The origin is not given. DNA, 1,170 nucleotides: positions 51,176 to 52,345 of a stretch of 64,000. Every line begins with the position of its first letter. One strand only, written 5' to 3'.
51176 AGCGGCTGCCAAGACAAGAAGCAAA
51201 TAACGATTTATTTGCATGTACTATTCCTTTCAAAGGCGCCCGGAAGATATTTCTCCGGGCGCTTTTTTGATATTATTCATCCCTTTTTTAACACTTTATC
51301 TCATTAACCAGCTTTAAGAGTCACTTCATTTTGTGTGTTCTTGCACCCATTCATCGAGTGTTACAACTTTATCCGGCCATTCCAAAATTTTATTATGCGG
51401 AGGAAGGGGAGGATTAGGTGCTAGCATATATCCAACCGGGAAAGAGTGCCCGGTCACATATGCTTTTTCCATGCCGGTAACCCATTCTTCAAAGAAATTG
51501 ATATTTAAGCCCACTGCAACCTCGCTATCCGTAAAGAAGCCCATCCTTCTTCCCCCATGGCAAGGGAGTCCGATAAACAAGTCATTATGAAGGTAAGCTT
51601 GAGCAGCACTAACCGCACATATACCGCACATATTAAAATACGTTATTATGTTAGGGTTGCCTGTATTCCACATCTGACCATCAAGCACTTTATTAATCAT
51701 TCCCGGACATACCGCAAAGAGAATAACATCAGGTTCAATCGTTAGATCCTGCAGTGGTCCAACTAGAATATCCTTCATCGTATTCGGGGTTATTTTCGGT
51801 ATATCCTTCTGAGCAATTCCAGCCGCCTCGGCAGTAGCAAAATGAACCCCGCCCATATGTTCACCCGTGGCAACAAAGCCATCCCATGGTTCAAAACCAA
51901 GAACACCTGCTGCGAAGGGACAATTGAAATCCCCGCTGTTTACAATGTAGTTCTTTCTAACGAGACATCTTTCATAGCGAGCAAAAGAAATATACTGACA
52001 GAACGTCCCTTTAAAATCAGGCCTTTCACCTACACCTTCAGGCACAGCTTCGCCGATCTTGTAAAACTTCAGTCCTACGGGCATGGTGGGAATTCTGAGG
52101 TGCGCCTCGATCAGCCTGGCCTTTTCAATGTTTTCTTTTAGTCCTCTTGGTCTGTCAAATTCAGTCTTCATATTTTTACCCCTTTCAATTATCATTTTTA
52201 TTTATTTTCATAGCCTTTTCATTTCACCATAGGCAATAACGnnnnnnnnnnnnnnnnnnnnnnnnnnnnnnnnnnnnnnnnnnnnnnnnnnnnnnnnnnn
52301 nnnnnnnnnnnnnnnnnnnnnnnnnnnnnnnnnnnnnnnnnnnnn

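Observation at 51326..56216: TRAP transporter operon ending in two tandem DUF169 paralogues of unknown function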

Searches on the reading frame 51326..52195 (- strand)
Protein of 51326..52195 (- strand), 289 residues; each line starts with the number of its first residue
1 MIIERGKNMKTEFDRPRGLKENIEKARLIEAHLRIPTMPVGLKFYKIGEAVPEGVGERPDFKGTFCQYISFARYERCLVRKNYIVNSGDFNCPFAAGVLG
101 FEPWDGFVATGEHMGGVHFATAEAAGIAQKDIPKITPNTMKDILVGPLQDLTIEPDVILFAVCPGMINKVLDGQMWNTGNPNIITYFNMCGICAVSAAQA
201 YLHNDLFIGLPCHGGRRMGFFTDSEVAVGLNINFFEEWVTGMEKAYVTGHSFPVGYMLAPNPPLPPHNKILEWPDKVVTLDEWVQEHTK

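Call 3: search_protein_families(library=pfam, proteins=[window:51326-52195:-])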
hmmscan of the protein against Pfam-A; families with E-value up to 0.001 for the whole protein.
window:51326-52195:- (289 aa): 1 family
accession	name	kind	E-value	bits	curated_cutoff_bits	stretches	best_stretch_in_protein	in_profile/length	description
PF02596.20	DUF169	-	5.2e-34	118.4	27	1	29-239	2-207/209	Uncharacterised ArCR, COG2043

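Call 4: search_protein_families(library=ncbifam, proteins=[window:51326-52195:-])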
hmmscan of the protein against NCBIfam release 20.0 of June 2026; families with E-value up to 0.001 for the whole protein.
window:51326-52195:- (289 aa): 0 families

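Call 18: find_homologous_proteins(query=window:51326-52195:-, max_evalue=0.00001)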
Query window:51326-52195:- (289 aa): 23 proteins with E <= 0.00001 among 1580 candidates.
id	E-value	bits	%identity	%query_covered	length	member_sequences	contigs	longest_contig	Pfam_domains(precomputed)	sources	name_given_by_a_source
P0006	9.2e-197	670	100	97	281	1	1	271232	PF02596.21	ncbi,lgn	-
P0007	1.8e-134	466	67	93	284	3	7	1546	PF02596.21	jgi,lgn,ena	-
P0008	2.9e-132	459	66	96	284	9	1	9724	PF02596.21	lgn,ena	-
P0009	7.4e-131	454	65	93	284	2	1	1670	PF02596.21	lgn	-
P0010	1.8e-130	453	65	96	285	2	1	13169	PF02596.21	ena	-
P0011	3.8e-129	448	64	95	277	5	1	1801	PF02596.21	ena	-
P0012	1.5e-127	443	63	97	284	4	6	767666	PF02596.21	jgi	jgi:uncharacterized protein (DUF169 family)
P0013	2.4e-127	442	63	96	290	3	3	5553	PF02596.21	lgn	-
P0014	1.2e-125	437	63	96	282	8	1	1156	PF02596.21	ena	-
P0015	3.0e-124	432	62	93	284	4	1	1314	PF02596.21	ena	-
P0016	6.4e-124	431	63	94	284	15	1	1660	PF02596.21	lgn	-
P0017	8.3e-124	431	62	96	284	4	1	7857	PF02596.21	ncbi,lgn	-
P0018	1.4e-119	417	60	99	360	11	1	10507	PF02596.21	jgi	jgi:uncharacterized protein (DUF169 family)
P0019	1.1e-118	414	61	95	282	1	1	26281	PF02596.21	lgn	-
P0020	2.9e-116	406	60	96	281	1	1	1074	PF02596.21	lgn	-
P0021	9.3e-115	401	59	95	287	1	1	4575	PF02596.21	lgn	-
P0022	1.7e-107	377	56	93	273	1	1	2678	PF02596.21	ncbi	ncbi:DUF169 domain-containing protein [Thermodesulfobacteriota bacterium]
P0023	3.5e-105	370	58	94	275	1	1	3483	PF02596.21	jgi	jgi:uncharacterized protein (DUF169 family)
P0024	4.1e-101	356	53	95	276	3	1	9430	PF02596.21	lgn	-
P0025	1.2e-97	345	54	93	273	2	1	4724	PF02596.21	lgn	-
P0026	7.6e-91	322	51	94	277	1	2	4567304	PF02596.21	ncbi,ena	-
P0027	7.6e-89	316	64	71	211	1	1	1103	PF02596.21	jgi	jgi:uncharacterized protein (DUF169 family)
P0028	8.3e-75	270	65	57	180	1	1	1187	PF02596.21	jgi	jgi:uncharacterized protein (DUF169 family)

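Call 19: find_encoding_contigs(protein=P0012, flank=10000, max_places=2)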
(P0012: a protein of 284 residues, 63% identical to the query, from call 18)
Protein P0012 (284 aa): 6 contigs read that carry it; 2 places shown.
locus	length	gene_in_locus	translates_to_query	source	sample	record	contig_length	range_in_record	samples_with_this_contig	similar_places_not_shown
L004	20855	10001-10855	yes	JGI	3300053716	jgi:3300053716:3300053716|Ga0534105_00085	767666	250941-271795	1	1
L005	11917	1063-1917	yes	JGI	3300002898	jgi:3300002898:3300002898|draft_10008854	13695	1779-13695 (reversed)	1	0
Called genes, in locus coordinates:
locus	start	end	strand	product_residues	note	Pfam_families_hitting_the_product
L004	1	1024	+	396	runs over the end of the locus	-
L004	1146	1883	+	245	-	PF00881:Nitroreductase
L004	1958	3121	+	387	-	PF00465:Fe-ADH, PF13685:Fe-ADH_2, PF25137:ADH_Fe_C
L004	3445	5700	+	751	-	PF03235:GmrSD_N, PF04326:SLFN_AlbA_2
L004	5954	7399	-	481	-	PF00282:Pyridoxal_deC, PF00155:Aminotran_1_2, PF00266:Aminotran_5 (weak), PF01212:Beta_elim_lyase (weak)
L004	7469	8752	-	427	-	PF03952:Enolase_N, PF00113:Enolase_C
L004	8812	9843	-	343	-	PF01636:APH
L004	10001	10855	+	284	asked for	PF02596:DUF169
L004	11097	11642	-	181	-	PF00892:EamA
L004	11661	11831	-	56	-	-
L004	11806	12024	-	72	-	-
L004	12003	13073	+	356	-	PF01636:APH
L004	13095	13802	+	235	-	PF00300:His_Phos_1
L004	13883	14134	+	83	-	-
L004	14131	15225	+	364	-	PF07833:Cu_amine_oxidN1, PF01832:Glucosaminidase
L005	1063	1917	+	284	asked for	PF02596:DUF169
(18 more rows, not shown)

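Call 20: find_encoding_contigs(protein=P0026, flank=10000, max_places=2)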
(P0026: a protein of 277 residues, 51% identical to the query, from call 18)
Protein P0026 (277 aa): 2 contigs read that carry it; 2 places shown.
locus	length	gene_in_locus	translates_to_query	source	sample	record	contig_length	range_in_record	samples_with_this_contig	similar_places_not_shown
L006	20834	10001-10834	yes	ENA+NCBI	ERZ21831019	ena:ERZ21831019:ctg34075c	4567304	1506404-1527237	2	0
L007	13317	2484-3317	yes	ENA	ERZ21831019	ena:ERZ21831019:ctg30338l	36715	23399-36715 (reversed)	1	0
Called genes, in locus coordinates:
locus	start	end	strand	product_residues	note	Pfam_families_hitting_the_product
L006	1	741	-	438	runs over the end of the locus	PF03631:Virul_fac_BrkB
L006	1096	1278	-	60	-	-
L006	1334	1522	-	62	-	PF12773:DZR, PF13248:Zn_ribbon_3 (weak)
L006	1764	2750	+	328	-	PF01073:3Beta_HSD, PF01370:Epimerase, PF02719:Polysacc_synt_2, PF04321:RmlD_sub_bind, PF05368:NmrA (weak), PF07993:NAD_binding_4 (faint), PF13460:NAD_binding_10, PF16363:GDP_Man_Dehyd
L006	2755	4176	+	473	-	PF00483:NTP_transferase, PF12804:NTP_transf_3 (weak), PF22640:ManC_GMP_beta-helix, PF01050:MannoseP_isomer, PF07883:Cupin_2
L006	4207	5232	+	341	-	PF01370:Epimerase, PF04321:RmlD_sub_bind (weak), PF16363:GDP_Man_Dehyd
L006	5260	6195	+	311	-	PF01073:3Beta_HSD (faint), PF01370:Epimerase, PF02719:Polysacc_synt_2 (faint), PF04321:RmlD_sub_bind, PF16363:GDP_Man_Dehyd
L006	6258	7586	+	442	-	PF03446:NAD_binding_2, PF03721:UDPG_MGDP_dh_N, PF00984:UDPG_MGDP_dh, PF03720:UDPG_MGDP_dh_C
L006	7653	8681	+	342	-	PF01073:3Beta_HSD, PF01370:Epimerase, PF02719:Polysacc_synt_2, PF07993:NAD_binding_4 (faint), PF13460:NAD_binding_10 (weak), PF16363:GDP_Man_Dehyd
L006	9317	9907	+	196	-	PF00440:TetR_N, PF16925:TetR_C_13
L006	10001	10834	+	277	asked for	PF02596:DUF169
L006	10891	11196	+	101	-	PF03992:ABM (weak)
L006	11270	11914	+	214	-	PF09719:C_GCAxxG_C_C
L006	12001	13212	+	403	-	PF02771:Acyl-CoA_dh_N, PF02770:Acyl-CoA_dh_M, PF00441:Acyl-CoA_dh_1, PF08028:Acyl-CoA_dh_2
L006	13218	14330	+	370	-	PF13237:Fer4_10 (weak), PF12837:Fer4_6 (faint), PF04422:FrhB_FdhB_N, PF04432:FrhB_FdhB_C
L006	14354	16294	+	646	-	PF01855:POR_N, PF02780:Transketolase_C (weak), PF17147:PFOR_II (weak), PF02775:TPP_enzyme_C, PF00037:Fer4 (weak), PF12837:Fer4_6 (weak)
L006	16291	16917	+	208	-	PF01558:POR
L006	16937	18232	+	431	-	PF07690:MFS_1, PF00083:Sugar_tr, PF07690:MFS_1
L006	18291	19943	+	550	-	PF07992:Pyr_redox_2, PF13450:NAD_binding_8 (faint), PF13738:Pyr_redox_3 (weak), PF00070:Pyr_redox, PF02852:Pyr_redox_dim, PF00581:Rhodanese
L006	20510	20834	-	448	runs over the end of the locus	PF05762:VWA_CoxE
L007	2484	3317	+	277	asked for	PF02596:DUF169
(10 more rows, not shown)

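Call 21: find_encoding_contigs(protein=P0010, flank=10000, max_places=2)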
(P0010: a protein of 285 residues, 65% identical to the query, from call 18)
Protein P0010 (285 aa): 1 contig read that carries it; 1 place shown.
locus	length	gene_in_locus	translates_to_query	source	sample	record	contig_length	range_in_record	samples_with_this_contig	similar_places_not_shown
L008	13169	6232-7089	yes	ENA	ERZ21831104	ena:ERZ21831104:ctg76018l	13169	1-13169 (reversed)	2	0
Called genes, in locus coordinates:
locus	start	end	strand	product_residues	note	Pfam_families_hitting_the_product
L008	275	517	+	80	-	-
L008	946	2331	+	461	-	PF14659:Phage_int_SAM_3, PF22022:Phage_int_M (faint), PF00589:Phage_integrase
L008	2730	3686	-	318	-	PF01758:SBF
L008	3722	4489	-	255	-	PF09339:HTH_IclR, PF01614:IclR_C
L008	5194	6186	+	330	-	PF07991:KARI_N, PF01450:KARI_C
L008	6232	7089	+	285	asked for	PF02596:DUF169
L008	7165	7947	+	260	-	PF01557:FAA_hydrolase (weak)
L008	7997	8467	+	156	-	PF04290:DctQ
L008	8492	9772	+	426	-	PF06808:DctM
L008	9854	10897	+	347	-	PF03480:DctP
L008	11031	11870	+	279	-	PF00920:ILVD_EDD_N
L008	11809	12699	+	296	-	PF00920:ILVD_EDD_N, PF24877:ILV_EDD_C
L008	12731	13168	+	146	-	?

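Call 22: find_encoding_contigs(protein=P0018, flank=10000, max_places=2)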
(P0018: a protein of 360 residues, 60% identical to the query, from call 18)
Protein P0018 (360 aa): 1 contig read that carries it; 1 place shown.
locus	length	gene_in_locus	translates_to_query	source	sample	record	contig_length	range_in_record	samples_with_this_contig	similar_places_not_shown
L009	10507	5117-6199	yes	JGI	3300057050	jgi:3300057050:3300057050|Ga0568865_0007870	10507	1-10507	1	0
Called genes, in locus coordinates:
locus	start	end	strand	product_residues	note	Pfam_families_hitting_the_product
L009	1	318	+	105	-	?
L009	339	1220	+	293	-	PF01656:CbiA, PF10609:ParA, PF13614:AAA_31 (faint), PF12838:Fer4_7 (faint), PF25160:LdpA_Fe-S-bd (faint), PF00037:Fer4 (weak), PF13187:Fer4_9 (weak), PF14697:Fer4_21 (weak), +2 more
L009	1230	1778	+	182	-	PF01592:NifU_N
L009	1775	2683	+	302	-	PF00142:Fer4_NifH (faint), PF01656:CbiA, PF10609:ParA (faint), PF13614:AAA_31 (faint), PF00037:Fer4 (weak), PF14697:Fer4_21 (weak), PF25160:LdpA_Fe-S-bd (weak), PF00037:Fer4 (weak), +4 more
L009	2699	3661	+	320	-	PF01656:CbiA, PF02374:ArsA_ATPase (weak), PF09140:MipZ (weak), PF10609:ParA, PF13614:AAA_31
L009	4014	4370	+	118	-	PF17253:DUF5320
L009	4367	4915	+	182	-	PF02579:Nitro_FeMo-Co, PF17253:DUF5320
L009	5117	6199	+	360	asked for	PF02596:DUF169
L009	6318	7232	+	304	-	PF01073:3Beta_HSD, PF01370:Epimerase, PF02719:Polysacc_synt_2, PF04321:RmlD_sub_bind, PF07993:NAD_binding_4, PF16363:GDP_Man_Dehyd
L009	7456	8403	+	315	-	PF04055:Radical_SAM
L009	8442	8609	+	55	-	-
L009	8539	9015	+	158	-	-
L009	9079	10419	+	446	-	PF01134:GIDA (faint), PF03486:HI0933_like (faint), PF07992:Pyr_redox_2, PF13738:Pyr_redox_3 (weak), PF00070:Pyr_redox, PF02852:Pyr_redox_dim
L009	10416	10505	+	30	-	?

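Call 67: search_dna_similar(query=window:51326-52171:-, collection=plasmids, mode=protein, max_evalue=0.00001, max_rows=30)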
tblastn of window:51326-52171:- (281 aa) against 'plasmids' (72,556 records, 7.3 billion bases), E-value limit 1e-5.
Records with a match: 1; places in all: 1; records where one place covers at least 80% of the query: 1.
Best place of each record, by identity: <60% 1.
By first word of the organism name: Cupriavidus 1.
By predicted mobility (MOB-suite, as given by PLSDB): non-mobilizable 1.
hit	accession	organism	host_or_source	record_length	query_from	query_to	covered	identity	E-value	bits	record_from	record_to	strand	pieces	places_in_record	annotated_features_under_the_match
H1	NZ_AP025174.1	Cupriavidus sp. P-10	-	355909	21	245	80%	25.4%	2e-8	62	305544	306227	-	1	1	DUF169 domain-containing protein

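Call 69: get_annotated_region(hit=H1, flank=9000)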
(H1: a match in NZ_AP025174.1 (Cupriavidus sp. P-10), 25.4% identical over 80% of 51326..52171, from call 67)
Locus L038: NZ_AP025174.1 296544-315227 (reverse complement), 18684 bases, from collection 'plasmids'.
description: Cupriavidus sp. P-10 plasmid pMTS3, complete sequence
organism: Cupriavidus sp. P-10 (NCBI taxid 2027911)
taxonomy: Bacteria; Pseudomonadota; Betaproteobacteria; Burkholderiales; Burkholderiaceae; Cupriavidus; Cupriavidus sp. P-10
host: -; source: -; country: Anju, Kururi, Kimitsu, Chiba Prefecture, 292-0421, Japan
typing (MOB-suite, as given by PLSDB): non-mobilizable
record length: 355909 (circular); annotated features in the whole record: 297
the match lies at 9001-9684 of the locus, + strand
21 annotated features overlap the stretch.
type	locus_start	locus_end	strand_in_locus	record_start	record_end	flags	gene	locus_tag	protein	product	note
CDS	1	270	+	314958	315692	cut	-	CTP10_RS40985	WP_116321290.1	hypothetical protein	-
CDS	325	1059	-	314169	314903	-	-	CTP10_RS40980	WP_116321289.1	hypothetical protein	-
CDS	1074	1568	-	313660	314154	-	-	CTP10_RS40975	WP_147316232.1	hypothetical protein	-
CDS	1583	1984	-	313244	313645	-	-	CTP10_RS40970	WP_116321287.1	hypothetical protein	-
CDS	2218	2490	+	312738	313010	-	-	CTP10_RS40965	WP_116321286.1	hypothetical protein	-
CDS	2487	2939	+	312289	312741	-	-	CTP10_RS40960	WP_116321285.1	hypothetical protein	-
CDS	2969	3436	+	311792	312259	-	-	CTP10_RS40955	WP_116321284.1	hypothetical protein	-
CDS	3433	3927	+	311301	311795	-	-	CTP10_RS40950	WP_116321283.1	hypothetical protein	-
CDS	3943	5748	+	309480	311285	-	-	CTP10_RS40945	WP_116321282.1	DNA cytosine methyltransferase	-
CDS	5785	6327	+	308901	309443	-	-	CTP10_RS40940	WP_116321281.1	hypothetical protein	-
CDS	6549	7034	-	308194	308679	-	-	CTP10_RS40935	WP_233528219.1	GNAT family N-acetyltransferase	-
CDS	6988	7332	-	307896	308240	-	-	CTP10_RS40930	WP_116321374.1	DUF1778 domain-containing protein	-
CDS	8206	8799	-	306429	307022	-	-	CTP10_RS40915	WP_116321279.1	XRE family transcriptional regulator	GO:0006355 - regulation of DNA-templated transcription [Evidence IEA]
CDS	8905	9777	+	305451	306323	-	-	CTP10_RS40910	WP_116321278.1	DUF169 domain-containing protein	-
CDS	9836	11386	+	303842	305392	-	-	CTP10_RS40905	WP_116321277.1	long-chain-fatty-acid--CoA ligase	-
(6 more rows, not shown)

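Call 71: search_protein_families(library=pfam, proteins=[window:51326-52171:-], max_evalue=1)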
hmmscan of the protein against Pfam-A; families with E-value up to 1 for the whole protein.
window:51326-52171:- (281 aa): 1 family
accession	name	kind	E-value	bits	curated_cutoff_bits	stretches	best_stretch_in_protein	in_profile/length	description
PF02596.20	DUF169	-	4.8e-34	118.5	27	1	21-231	2-207/209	Uncharacterised ArCR, COG2043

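Call 86: find_encoding_contigs(protein=P0008, flank=9000, max_places=3)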
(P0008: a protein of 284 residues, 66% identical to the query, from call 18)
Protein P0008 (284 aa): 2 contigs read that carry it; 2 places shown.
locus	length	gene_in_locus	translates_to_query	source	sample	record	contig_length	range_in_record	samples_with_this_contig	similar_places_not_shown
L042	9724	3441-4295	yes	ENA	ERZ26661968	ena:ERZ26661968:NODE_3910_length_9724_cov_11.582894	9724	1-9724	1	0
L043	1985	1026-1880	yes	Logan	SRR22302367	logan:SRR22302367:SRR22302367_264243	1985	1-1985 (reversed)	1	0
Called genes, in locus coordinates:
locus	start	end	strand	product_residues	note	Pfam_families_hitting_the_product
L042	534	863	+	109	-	PF14076:DUF4258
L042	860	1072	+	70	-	-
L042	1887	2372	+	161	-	-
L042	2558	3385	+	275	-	PF13489:Methyltransf_23, PF01209:Ubie_methyltran, PF08003:Methyltransf_9, PF13847:Methyltransf_31, PF08241:Methyltransf_11, PF08242:Methyltransf_12, PF13649:Methyltransf_25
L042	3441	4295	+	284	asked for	PF02596:DUF169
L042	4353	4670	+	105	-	-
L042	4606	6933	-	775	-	-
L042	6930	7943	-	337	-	-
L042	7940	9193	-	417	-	PF07693:KAP_NTPase, PF13191:AAA_16 (weak)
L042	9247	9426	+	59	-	-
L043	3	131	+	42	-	?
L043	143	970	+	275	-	PF13489:Methyltransf_23, PF01209:Ubie_methyltran, PF08003:Methyltransf_9, PF13847:Methyltransf_31, PF08241:Methyltransf_11, PF08242:Methyltransf_12, PF13649:Methyltransf_25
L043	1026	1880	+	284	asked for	PF02596:DUF169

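Call 95: predict_structure(alignment_id=A3)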
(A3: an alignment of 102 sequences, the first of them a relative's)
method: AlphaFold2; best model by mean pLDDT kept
length: 281 residues; sequences in the alignment: 102
mean_pLDDT: 90.9   pTM: 0.89
mean pLDDT of the five models: 90.9, 90.5, 90.4, 89.8, 89.1
residues with pLDDT >= 90: 218; 70-90: 45; 50-70: 16; < 50: 2
segments of 3 or more residues with pLDDT < 50: none
pLDDT, mean of each block of 10 residues (from residue 1): 73 97 90 98 97 95 79 90 95 96 94 95 94 98 97 93 95 91 86 97 90 90 98 94 59 76 96 93 88
secondary structure, 60 per line:
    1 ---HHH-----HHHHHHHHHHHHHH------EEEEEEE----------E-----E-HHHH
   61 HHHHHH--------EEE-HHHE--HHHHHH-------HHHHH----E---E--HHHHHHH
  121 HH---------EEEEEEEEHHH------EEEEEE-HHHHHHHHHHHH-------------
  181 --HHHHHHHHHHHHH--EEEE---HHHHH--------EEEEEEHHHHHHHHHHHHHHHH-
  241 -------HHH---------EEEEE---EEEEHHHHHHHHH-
elements in order: H12-25 E32-38 H57-66 E75-77 H85-90 H98-102 H114-122 E132-139 E149-154 H156-167 H183-195 E198-201 H205-209 E218-223 H224-239 E260-264 E268-271 H272-280
